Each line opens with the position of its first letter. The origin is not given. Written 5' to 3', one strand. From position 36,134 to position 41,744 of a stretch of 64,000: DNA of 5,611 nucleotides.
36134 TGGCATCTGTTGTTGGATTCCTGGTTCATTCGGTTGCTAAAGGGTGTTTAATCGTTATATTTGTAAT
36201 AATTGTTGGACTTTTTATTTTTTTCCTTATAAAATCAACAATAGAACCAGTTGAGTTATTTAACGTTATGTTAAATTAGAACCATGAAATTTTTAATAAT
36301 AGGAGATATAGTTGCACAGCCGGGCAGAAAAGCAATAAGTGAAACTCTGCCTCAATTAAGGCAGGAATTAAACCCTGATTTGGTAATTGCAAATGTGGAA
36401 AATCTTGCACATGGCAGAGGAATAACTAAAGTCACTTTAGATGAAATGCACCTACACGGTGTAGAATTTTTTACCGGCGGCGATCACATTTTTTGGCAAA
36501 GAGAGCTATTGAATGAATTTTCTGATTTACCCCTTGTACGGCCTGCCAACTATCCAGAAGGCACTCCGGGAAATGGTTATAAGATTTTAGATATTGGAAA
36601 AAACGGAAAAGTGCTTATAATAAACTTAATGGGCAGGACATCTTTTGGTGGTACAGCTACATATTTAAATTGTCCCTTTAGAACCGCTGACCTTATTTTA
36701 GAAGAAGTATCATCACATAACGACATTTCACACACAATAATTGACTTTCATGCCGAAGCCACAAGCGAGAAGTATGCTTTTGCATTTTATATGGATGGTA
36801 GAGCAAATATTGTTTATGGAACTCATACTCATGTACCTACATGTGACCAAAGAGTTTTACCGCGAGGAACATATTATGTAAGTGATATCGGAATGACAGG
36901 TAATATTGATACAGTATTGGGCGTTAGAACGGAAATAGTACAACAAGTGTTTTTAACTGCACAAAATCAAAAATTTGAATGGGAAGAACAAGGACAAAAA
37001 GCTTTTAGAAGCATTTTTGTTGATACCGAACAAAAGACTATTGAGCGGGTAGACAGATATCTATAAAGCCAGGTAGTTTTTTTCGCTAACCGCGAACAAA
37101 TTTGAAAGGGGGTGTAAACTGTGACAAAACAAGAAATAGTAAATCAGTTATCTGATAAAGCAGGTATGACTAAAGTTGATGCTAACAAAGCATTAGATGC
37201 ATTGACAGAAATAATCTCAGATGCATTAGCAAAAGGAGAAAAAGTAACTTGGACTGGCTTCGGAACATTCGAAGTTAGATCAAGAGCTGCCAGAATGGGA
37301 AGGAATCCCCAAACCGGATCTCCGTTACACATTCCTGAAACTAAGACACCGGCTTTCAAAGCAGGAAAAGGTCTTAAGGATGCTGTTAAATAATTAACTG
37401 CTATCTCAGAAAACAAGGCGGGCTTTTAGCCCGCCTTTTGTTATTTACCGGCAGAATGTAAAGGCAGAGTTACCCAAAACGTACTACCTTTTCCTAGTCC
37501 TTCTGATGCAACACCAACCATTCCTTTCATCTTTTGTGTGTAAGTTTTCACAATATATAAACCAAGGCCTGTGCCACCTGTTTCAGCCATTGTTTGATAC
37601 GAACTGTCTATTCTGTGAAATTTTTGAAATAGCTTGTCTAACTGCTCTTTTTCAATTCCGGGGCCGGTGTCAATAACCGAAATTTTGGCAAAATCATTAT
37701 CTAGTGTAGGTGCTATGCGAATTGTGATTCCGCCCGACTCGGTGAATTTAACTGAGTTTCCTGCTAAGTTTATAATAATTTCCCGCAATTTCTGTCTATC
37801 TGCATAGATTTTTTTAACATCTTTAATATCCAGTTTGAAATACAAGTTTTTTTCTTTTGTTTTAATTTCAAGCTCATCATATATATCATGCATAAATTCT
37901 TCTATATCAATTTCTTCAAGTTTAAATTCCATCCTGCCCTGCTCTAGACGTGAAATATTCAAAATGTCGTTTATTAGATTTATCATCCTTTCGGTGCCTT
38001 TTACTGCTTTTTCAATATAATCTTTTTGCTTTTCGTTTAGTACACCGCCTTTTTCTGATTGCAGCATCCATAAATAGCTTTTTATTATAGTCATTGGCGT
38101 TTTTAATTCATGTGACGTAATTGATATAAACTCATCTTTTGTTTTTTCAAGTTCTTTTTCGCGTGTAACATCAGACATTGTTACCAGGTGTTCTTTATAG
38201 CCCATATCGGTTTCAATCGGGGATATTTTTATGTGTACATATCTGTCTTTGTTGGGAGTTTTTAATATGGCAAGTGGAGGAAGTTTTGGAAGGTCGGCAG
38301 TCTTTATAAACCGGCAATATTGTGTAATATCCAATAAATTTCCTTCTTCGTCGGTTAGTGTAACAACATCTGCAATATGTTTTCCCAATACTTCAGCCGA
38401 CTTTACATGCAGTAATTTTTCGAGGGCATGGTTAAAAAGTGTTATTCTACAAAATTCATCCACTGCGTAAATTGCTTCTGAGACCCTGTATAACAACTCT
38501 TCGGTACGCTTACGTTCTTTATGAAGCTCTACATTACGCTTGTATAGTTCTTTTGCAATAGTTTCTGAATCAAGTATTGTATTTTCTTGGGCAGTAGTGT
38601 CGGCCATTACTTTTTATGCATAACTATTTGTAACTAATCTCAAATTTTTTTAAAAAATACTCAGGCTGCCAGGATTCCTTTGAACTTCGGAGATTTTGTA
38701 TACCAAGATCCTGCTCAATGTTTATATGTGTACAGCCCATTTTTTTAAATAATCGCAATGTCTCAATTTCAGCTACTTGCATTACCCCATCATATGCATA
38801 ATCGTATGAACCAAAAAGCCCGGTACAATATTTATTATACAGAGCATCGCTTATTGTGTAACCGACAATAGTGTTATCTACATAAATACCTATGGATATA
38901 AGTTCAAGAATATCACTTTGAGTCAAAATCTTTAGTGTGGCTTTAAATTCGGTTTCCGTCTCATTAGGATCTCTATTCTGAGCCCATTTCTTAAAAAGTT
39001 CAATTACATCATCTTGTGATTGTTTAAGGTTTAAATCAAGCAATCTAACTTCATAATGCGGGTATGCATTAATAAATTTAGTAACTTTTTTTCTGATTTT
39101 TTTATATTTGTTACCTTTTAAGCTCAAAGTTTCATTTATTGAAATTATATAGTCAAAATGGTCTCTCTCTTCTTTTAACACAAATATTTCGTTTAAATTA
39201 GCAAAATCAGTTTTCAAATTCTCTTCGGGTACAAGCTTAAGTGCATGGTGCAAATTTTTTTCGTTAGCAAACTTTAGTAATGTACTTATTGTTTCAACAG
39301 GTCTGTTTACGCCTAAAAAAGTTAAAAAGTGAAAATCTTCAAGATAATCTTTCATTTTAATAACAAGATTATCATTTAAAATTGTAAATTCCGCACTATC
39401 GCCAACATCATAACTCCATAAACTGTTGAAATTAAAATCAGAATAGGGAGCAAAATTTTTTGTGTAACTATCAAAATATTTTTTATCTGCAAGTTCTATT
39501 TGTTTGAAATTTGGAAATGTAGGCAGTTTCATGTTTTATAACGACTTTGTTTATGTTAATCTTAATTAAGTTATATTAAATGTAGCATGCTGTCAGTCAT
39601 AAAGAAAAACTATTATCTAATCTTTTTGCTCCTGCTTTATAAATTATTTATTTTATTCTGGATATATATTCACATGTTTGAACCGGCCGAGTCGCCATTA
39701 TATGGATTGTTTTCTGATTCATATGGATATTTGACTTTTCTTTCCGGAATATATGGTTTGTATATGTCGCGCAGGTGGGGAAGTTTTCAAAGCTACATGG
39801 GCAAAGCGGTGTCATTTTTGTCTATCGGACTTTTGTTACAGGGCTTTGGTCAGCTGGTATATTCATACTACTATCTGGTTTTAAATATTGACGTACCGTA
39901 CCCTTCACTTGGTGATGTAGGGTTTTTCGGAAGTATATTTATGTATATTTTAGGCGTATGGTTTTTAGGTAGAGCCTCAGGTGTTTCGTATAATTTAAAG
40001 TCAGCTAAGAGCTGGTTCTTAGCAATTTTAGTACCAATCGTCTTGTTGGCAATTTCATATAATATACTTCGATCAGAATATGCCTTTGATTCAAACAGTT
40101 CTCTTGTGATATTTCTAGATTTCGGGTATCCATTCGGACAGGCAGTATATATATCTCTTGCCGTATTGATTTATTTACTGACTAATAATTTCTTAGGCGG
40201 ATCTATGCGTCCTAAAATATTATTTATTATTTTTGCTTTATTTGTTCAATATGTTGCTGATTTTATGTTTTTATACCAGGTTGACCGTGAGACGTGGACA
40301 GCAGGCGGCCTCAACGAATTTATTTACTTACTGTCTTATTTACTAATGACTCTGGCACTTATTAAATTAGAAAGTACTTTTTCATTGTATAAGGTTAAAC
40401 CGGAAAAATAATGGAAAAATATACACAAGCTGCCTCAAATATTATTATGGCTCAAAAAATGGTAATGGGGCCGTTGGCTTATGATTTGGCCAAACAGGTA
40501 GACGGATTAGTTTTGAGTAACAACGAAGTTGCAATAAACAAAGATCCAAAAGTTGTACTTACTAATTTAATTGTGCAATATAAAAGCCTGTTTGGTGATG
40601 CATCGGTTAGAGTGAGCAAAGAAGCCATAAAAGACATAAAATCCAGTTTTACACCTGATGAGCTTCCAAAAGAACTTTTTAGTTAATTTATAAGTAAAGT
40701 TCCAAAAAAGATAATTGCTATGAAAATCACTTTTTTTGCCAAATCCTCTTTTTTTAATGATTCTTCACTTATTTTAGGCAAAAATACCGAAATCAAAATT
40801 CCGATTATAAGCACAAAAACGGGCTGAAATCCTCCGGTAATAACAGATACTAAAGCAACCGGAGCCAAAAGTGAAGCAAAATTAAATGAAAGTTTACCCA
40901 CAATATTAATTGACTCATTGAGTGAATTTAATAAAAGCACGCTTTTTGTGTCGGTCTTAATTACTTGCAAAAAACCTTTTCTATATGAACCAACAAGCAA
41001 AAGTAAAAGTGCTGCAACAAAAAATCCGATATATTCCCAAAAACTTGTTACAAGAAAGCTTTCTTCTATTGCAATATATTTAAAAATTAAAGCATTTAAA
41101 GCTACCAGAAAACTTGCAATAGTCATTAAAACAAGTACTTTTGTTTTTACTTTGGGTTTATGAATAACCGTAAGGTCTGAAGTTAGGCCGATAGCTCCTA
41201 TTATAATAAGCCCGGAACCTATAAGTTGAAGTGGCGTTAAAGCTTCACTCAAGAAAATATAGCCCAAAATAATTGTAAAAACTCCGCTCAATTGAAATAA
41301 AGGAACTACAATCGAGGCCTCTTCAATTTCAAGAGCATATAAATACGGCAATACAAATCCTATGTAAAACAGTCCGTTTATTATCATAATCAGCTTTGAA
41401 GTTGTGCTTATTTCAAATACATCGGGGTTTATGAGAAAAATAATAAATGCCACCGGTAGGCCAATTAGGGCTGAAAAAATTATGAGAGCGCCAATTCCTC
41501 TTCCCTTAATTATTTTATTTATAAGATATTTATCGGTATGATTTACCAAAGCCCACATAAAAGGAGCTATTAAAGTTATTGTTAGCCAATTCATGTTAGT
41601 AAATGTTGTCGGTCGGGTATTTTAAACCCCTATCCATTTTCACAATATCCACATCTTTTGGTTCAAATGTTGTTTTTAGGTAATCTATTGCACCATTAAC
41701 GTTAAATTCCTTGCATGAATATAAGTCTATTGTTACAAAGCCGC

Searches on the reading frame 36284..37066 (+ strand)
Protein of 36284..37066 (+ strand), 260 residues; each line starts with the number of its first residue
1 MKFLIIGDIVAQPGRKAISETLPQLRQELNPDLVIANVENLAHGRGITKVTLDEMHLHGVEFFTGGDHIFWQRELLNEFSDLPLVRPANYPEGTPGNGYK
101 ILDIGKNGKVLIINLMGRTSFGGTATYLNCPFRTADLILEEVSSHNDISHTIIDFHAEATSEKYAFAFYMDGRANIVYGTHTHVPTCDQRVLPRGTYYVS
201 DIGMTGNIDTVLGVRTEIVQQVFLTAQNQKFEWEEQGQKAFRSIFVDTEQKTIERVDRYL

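Call 21: search_protein_families(library=pfam, proteins=[window:36284-37066:+], max_evalue=0.0001)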
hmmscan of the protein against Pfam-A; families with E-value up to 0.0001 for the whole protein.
window:36284-37066:+ (260 aa): 2 families
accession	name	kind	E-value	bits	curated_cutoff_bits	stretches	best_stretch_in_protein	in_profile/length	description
PF13277.11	YmdB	-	8.2e-85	284.5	27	1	4-253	1-245/253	YmdB-like protein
PF00149.33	Metallophos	-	1.3e-06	29.4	21.5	1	1-185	1-191/191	Calcineurin-like phosphoesterase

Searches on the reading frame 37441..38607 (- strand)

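Call 21: search_protein_families(library=pfam, proteins=[window:37441-38607:-], max_evalue=0.0001)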
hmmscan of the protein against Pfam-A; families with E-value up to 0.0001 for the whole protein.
window:37441-38607:- (388 aa): 4 families
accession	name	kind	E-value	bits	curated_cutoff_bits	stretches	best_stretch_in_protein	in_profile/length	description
PF02518.31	HATPase_c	-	2e-26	93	26.4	1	270-384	2-110/111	Histidine kinase-, DNA gyrase B-, and HSP90-like ATPase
PF00512.31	HisKA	-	3.7e-18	65.8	26.9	1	157-224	2-66/66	His Kinase A (phospho-acceptor) domain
PF13426.13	PAS_9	-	1e-07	32.6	27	1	45-148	3-102/103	PAS domain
PF00989.32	PAS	-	3.2e-06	27.6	22.6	1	36-88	4-56/113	PAS fold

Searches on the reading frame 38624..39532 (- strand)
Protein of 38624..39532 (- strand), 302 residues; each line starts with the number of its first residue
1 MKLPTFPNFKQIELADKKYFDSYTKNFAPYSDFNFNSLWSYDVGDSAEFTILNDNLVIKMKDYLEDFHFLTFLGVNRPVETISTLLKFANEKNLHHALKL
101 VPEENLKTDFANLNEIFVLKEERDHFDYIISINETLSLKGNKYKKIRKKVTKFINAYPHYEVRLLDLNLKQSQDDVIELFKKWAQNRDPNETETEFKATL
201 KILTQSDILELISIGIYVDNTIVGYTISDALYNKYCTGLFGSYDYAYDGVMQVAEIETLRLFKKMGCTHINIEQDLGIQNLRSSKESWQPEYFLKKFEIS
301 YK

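Call 21: search_protein_families(library=pfam, proteins=[window:38624-39532:-], max_evalue=0.0001)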
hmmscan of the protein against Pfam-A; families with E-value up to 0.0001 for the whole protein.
window:38624-39532:- (302 aa): 2 families
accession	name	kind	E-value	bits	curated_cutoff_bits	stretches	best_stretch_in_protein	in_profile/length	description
PF09924.15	LPG_synthase_C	-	1.4e-26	93.7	27.5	1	49-297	25-295/298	Phosphatidylglycerol lysyltransferase, C-terminal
PF20849.2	TelK_muzzle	-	5.3e-05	23.7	27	0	120-188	39-107/118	Protelomerase, muzzle domain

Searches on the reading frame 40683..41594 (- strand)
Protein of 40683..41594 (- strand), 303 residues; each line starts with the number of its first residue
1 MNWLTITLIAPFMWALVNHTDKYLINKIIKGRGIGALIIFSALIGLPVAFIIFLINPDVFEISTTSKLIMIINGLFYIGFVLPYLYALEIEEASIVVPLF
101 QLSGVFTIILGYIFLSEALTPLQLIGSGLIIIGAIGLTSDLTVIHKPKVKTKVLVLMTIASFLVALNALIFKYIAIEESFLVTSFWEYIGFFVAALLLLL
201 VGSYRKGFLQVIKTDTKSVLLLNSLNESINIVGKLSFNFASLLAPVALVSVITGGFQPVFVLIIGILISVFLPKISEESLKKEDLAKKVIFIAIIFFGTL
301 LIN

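Call 75: search_protein_families(library=pfam, proteins=[window:40683-41594:-], max_evalue=0.001)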
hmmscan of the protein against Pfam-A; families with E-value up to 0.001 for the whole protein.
window:40683-41594:- (303 aa): 1 family
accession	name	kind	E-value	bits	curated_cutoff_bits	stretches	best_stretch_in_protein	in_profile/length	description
PF00892.27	EamA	-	1.3e-12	48.6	28.2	1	3-137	3-133/135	EamA-like transporter family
